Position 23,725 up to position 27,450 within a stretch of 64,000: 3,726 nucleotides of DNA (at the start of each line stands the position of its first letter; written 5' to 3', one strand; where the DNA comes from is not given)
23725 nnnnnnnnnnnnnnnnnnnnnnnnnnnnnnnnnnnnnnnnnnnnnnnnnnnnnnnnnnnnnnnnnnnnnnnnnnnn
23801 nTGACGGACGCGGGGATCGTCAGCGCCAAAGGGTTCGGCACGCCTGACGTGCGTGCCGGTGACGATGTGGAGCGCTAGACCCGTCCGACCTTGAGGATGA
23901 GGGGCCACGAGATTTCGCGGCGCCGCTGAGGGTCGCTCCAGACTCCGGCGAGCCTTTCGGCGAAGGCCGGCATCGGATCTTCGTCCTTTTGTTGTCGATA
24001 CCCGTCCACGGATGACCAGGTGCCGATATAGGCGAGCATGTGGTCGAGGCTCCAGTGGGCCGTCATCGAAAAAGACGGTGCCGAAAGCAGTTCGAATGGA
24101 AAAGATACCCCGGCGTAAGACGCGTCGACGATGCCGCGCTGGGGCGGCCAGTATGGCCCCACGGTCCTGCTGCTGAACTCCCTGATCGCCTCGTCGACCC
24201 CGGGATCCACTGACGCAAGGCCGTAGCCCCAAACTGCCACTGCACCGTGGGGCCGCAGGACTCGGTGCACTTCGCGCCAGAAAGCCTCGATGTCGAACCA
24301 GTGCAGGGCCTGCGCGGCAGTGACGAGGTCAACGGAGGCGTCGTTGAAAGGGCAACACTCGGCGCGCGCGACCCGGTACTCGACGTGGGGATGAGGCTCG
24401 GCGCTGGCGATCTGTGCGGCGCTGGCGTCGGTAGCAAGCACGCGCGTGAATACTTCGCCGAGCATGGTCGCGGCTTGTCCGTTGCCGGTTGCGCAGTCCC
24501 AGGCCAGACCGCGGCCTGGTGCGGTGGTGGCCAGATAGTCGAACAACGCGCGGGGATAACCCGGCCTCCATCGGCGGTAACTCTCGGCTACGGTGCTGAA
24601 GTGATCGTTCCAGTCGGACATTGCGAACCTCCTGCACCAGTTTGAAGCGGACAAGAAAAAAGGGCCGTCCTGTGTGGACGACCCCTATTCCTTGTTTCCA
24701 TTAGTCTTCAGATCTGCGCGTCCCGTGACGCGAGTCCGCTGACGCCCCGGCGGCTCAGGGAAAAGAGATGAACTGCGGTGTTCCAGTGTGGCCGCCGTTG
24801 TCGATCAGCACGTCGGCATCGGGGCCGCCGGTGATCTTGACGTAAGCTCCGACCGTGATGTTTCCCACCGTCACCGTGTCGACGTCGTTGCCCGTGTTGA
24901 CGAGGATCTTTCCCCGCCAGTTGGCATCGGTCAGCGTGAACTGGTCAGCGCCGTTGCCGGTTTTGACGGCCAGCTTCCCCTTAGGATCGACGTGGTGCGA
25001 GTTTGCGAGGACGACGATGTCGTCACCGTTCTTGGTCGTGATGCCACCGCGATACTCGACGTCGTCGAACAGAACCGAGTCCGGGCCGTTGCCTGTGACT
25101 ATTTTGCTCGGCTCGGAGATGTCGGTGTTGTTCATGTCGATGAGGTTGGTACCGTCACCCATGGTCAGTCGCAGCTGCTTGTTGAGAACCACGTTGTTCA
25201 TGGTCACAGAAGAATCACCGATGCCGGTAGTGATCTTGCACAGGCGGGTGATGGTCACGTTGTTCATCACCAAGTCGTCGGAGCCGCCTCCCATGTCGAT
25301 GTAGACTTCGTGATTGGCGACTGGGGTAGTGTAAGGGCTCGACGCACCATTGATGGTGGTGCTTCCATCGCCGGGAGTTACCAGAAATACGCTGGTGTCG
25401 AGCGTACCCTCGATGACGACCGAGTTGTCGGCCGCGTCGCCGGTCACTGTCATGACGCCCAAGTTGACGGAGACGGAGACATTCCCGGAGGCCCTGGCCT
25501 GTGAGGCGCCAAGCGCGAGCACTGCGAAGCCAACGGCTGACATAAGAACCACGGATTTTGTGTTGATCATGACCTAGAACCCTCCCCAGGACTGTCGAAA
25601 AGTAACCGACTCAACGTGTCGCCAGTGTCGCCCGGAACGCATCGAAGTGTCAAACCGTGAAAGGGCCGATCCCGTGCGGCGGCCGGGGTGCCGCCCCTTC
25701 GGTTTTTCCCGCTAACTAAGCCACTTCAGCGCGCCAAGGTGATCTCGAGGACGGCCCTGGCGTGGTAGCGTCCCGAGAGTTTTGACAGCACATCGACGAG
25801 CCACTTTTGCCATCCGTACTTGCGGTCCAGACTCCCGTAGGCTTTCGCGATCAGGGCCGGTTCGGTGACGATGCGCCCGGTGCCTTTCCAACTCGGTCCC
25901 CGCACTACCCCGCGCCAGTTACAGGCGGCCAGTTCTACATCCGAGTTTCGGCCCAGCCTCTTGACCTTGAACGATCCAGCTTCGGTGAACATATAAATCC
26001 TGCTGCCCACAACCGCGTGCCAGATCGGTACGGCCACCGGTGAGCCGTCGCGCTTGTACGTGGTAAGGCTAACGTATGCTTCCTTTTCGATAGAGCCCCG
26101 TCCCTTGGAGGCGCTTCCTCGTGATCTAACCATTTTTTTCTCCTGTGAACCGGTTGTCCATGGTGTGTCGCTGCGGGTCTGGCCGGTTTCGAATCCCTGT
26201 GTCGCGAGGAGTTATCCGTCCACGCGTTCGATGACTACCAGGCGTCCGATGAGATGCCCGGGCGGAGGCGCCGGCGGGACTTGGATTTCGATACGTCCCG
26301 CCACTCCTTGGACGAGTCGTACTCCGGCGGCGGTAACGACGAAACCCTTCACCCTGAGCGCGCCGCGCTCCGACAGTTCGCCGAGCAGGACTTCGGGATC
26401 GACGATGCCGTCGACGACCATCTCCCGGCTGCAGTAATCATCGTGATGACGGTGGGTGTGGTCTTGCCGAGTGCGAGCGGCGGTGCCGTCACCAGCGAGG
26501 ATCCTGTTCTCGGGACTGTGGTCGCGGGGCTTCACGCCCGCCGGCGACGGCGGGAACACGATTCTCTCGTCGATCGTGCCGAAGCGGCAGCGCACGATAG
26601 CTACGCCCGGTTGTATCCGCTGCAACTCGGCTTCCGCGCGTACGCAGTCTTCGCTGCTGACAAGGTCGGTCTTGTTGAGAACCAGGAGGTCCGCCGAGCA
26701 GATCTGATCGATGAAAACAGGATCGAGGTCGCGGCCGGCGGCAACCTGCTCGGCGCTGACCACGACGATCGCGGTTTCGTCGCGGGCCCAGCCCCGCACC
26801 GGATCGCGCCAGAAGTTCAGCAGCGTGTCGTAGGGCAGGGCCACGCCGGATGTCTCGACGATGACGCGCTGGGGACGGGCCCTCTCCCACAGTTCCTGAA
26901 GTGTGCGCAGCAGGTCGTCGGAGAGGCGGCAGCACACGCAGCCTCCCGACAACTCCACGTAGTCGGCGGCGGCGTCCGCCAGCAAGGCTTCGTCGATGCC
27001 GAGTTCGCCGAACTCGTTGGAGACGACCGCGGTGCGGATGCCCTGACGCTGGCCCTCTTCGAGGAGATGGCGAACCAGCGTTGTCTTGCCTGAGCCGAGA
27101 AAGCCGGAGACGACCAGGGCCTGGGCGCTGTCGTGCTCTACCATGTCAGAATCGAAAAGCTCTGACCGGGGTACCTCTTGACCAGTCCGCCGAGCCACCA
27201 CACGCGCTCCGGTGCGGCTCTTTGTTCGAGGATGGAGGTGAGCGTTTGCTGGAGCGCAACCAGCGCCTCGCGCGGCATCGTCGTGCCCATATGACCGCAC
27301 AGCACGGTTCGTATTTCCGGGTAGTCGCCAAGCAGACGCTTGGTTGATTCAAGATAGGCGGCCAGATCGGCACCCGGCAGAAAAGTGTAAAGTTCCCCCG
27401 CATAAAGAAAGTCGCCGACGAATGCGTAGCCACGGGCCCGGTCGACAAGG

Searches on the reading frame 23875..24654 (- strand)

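Call 77: search_protein_families(library=pfam, proteins=[window:23875-24654:-], max_evalue=0.00001)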
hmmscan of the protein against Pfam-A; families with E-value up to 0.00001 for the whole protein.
window:23875-24654:- (259 aa): 3 families
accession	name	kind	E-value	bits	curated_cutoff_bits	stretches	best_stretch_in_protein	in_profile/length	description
PF08241.18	Methyltransf_11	-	1.9e-18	67.3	21.2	1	53-140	2-94/95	Methyltransferase domain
PF13649.12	Methyltransf_25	-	2.1e-14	54.4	27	1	53-137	3-97/97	Methyltransferase domain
PF08242.18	Methyltransf_12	-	4.2e-08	34.3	30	1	53-138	2-97/98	Methyltransferase domain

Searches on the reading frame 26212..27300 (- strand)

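Call 77: search_protein_families(library=pfam, proteins=[window:26212-27300:-], max_evalue=0.00001)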
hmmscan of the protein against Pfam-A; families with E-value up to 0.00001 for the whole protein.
window:26212-27300:- (362 aa): 1 family
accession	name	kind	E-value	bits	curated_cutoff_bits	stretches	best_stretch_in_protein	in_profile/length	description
PF02492.25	cobW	-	1.8e-46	158.4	20.7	1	61-236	2-179/180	CobW/HypB/UreG, nucleotide-binding domain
